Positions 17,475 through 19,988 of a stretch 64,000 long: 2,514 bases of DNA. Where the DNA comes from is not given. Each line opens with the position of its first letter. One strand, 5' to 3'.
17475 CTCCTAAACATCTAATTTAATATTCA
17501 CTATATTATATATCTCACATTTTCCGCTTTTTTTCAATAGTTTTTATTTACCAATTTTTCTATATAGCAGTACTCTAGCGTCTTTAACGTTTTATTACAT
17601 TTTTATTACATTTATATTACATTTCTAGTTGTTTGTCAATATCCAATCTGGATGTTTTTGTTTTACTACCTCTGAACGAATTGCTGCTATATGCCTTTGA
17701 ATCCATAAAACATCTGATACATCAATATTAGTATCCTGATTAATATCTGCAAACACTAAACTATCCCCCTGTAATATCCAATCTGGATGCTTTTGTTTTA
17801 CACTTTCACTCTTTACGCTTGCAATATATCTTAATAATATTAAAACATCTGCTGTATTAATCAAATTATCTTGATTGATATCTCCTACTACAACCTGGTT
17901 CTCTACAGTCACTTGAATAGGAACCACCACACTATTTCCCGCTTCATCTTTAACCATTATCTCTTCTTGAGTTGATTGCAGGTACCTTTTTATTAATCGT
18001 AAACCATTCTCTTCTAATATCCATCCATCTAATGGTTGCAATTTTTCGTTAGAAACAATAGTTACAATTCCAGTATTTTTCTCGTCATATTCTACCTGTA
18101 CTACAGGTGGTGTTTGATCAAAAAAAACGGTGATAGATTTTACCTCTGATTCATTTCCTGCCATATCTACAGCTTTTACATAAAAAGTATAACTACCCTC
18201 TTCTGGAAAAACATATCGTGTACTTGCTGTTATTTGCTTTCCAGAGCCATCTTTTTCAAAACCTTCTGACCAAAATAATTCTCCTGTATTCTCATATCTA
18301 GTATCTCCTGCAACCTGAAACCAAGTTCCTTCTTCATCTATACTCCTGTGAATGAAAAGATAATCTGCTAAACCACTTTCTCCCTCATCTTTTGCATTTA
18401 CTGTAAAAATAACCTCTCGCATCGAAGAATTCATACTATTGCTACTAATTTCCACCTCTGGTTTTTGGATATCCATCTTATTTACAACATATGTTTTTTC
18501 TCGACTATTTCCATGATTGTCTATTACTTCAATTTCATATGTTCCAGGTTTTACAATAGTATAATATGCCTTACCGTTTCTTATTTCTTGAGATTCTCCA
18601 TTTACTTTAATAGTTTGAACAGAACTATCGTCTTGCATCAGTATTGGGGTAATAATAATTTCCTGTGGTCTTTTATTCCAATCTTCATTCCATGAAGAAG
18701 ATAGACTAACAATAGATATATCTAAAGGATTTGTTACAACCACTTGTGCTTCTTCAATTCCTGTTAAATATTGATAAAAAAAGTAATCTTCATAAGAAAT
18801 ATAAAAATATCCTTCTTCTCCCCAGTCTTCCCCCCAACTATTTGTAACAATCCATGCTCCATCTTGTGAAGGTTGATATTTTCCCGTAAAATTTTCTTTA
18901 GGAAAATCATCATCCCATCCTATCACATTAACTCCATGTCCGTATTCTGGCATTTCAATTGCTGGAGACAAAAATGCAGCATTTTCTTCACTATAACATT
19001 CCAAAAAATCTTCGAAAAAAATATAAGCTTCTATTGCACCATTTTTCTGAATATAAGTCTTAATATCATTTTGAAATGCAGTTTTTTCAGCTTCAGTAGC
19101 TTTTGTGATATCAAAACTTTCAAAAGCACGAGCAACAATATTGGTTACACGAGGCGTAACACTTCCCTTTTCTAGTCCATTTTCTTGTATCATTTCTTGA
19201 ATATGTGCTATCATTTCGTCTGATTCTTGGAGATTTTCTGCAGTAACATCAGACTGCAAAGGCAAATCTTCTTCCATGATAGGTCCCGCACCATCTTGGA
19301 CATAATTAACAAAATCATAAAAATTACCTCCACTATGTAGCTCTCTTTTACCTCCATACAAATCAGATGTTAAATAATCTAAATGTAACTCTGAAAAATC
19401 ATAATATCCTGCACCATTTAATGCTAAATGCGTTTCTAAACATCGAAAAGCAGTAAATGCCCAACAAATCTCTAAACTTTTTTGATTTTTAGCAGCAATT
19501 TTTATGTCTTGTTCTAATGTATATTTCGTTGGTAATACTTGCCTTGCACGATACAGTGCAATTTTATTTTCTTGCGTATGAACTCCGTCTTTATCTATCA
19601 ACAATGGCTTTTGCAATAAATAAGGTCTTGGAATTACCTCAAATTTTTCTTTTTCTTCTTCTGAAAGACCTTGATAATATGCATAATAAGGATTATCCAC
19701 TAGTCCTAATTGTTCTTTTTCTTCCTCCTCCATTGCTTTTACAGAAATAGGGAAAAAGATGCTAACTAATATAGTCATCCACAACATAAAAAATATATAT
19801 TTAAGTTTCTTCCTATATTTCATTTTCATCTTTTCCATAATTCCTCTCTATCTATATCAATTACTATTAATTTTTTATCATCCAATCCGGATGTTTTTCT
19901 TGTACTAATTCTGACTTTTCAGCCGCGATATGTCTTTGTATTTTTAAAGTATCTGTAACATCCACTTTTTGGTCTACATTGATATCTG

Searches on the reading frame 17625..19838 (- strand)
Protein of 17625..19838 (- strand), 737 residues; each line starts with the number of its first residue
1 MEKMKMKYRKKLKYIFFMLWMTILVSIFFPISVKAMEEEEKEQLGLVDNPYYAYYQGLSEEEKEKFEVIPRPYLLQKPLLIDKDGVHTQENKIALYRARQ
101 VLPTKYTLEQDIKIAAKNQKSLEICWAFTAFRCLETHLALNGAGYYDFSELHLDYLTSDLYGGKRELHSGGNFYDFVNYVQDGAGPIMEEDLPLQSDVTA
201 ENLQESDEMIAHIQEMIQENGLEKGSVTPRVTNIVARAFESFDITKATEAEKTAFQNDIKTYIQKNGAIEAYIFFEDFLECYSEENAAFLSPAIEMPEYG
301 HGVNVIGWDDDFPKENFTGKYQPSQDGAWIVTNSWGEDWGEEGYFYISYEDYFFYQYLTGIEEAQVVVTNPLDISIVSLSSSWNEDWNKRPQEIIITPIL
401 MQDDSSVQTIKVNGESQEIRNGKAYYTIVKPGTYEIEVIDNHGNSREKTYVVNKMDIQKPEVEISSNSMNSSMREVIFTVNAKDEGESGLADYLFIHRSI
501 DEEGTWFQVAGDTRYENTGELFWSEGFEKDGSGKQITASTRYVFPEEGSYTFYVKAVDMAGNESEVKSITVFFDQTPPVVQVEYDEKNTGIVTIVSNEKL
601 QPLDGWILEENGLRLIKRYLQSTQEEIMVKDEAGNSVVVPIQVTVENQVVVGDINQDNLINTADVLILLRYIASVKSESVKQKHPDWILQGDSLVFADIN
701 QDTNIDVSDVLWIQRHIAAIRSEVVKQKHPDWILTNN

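Call 32: search_protein_families(library=pfam, proteins=[window:17625-19838:-], max_evalue=0.001)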
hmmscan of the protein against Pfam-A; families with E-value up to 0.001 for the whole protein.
window:17625-19838:- (737 aa): 6 families
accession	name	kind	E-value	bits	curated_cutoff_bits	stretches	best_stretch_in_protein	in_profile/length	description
PF00112.29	Peptidase_C1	-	3.2e-15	57.2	20.7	1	116-350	17-205/220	Papain family cysteine protease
PF00404.24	Dockerin_1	-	4e-07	30.6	22.9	1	652-717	2-56/57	Dockerin type I domain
PF12245.14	Big_3_2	-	0.00013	22.5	23.3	0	540-575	85-122/122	Bacterial Ig-like domain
PF07495.19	Y_Y_Y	-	0.00013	22.2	26.6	0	411-451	16-57/65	Y_Y_Y domain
PF03051.21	Peptidase_C1_2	-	0.00056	19.3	22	0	328-357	378-405/438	Peptidase C1-like family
PF19077.6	Big_13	-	0.00094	20.1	27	0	546-574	73-101/102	Bacterial Ig-like domain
